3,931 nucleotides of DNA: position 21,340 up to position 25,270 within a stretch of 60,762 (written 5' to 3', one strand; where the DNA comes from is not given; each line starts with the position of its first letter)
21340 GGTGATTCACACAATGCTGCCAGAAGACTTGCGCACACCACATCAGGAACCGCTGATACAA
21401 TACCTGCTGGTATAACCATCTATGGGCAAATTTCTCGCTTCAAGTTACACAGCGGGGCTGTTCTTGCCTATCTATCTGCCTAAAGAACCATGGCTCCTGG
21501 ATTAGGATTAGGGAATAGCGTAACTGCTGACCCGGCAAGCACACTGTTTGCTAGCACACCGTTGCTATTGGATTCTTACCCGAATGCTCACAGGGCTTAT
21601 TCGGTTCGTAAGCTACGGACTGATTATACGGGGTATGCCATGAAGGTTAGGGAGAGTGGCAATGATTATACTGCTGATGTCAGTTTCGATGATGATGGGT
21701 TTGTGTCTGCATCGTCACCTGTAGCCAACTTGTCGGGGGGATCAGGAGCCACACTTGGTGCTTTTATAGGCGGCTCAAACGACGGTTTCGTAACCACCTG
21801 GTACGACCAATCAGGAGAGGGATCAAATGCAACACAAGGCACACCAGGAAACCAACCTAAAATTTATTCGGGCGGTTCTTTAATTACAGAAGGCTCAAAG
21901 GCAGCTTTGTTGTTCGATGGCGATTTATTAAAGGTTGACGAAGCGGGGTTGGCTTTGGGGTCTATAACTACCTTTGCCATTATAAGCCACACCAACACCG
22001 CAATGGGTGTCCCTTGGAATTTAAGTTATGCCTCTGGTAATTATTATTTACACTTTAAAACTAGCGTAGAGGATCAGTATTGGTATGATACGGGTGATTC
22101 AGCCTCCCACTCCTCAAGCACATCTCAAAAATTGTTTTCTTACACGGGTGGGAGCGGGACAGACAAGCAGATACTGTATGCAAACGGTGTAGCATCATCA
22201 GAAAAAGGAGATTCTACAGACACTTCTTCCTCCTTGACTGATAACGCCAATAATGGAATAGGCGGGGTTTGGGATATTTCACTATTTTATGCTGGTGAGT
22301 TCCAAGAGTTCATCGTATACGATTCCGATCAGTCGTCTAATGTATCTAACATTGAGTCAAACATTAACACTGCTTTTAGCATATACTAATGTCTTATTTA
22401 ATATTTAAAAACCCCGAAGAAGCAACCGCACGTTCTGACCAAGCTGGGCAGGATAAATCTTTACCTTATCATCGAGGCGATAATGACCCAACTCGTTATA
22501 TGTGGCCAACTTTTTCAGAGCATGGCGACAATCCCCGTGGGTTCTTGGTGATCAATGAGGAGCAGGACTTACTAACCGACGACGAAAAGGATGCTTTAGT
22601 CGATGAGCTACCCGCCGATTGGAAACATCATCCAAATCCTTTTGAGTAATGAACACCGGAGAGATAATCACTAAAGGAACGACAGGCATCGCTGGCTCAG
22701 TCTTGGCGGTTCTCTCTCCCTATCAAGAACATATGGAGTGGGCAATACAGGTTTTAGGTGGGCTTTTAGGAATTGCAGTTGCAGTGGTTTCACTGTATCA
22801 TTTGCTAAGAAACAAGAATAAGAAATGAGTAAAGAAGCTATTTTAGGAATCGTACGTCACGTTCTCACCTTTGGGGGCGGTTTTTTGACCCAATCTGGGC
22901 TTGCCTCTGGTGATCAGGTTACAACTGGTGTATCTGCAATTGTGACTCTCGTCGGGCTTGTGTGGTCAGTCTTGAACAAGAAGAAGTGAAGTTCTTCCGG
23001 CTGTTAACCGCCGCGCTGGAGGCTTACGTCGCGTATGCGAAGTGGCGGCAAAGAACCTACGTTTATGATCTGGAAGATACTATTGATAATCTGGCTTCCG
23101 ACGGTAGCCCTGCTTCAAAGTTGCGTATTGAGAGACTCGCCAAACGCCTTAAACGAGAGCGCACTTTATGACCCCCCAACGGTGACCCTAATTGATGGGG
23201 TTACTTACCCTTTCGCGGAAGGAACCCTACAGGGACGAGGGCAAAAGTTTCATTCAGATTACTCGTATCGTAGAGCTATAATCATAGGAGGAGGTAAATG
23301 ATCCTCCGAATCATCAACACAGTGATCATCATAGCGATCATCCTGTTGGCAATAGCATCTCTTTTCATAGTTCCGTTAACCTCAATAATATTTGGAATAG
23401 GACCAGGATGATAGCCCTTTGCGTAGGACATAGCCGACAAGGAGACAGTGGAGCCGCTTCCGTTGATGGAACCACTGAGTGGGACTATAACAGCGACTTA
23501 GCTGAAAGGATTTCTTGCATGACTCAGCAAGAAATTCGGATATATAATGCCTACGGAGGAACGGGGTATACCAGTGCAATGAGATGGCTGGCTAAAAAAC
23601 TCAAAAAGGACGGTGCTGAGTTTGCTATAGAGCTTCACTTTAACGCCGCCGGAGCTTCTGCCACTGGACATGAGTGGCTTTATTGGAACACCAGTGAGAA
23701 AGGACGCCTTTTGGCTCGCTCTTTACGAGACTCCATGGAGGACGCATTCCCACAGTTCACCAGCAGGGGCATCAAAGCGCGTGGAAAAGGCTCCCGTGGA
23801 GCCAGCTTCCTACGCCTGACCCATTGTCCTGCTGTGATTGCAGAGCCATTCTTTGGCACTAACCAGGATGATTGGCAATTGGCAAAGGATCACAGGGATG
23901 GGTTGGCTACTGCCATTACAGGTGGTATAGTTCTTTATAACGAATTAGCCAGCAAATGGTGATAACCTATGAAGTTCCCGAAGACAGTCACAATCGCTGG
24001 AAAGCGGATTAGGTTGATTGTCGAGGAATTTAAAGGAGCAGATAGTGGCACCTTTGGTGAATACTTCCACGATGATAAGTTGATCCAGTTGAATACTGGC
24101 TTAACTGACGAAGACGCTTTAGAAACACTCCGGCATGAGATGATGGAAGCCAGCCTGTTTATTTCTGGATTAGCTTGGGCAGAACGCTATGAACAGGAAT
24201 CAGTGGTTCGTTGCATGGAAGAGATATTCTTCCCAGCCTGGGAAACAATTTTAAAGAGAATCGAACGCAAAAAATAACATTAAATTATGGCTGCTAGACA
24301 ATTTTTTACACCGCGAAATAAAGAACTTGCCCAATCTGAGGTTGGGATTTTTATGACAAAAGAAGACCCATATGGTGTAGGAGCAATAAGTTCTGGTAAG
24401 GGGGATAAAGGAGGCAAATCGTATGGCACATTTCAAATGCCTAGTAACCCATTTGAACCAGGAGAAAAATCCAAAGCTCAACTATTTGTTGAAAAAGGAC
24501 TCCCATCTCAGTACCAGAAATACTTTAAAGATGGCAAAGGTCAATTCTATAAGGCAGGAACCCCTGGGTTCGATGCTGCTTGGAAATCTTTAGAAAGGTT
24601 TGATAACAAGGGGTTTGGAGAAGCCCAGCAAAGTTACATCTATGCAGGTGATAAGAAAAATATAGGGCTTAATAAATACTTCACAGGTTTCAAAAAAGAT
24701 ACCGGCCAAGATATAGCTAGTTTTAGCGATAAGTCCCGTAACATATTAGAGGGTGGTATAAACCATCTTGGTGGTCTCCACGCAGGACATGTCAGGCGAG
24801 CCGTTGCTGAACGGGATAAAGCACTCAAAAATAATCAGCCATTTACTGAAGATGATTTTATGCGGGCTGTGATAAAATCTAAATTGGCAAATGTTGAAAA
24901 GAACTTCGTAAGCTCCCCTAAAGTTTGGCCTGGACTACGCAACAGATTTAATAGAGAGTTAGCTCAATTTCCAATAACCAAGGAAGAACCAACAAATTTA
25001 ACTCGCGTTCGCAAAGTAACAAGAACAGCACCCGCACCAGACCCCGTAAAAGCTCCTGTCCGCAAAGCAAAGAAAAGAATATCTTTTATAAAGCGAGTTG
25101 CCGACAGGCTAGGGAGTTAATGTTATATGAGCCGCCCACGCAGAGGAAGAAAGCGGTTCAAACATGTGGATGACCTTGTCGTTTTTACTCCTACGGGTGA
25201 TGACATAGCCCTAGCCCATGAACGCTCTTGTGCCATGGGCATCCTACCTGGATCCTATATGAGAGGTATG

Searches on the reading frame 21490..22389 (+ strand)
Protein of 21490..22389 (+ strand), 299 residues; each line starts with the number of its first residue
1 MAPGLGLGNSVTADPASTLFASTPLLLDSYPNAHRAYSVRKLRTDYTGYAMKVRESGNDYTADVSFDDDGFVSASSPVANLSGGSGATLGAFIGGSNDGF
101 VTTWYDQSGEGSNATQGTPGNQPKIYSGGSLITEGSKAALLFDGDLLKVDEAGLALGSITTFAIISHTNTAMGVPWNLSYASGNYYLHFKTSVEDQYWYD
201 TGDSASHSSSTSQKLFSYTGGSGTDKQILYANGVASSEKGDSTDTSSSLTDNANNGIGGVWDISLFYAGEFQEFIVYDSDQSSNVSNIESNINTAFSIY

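Call 37: search_protein_families(library=pfam, proteins=[window:21490-22389:+], max_evalue=0.01)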
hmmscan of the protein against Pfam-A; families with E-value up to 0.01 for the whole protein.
window:21490-22389:+ (299 aa): 0 families

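Call 77: search_protein_families(library=phrogs, proteins=[window:21490-22389:+], max_evalue=0.001)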
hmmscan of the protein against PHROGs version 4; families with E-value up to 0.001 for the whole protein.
window:21490-22389:+ (299 aa): 1 family
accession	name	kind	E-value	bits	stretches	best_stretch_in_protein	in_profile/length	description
phrog_10356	-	head and packaging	1e-17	64.6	1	27-298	330-624/852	virion structural protein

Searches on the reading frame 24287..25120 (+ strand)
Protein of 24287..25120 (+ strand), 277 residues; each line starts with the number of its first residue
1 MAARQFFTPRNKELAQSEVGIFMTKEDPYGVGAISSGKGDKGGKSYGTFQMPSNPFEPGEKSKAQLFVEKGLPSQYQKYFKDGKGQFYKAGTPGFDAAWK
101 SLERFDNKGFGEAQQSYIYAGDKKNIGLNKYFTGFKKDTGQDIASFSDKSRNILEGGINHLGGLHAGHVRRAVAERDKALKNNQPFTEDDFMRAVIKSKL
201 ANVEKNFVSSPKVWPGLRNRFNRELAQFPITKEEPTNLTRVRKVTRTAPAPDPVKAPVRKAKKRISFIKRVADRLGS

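Call 77: search_protein_families(library=phrogs, proteins=[window:24287-25120:+], max_evalue=0.001)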
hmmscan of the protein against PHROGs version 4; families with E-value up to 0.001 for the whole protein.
window:24287-25120:+ (277 aa): 1 family
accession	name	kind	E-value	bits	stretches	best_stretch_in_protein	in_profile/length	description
phrog_34863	-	unknown function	4.8e-08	32.6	1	30-210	559-717/966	-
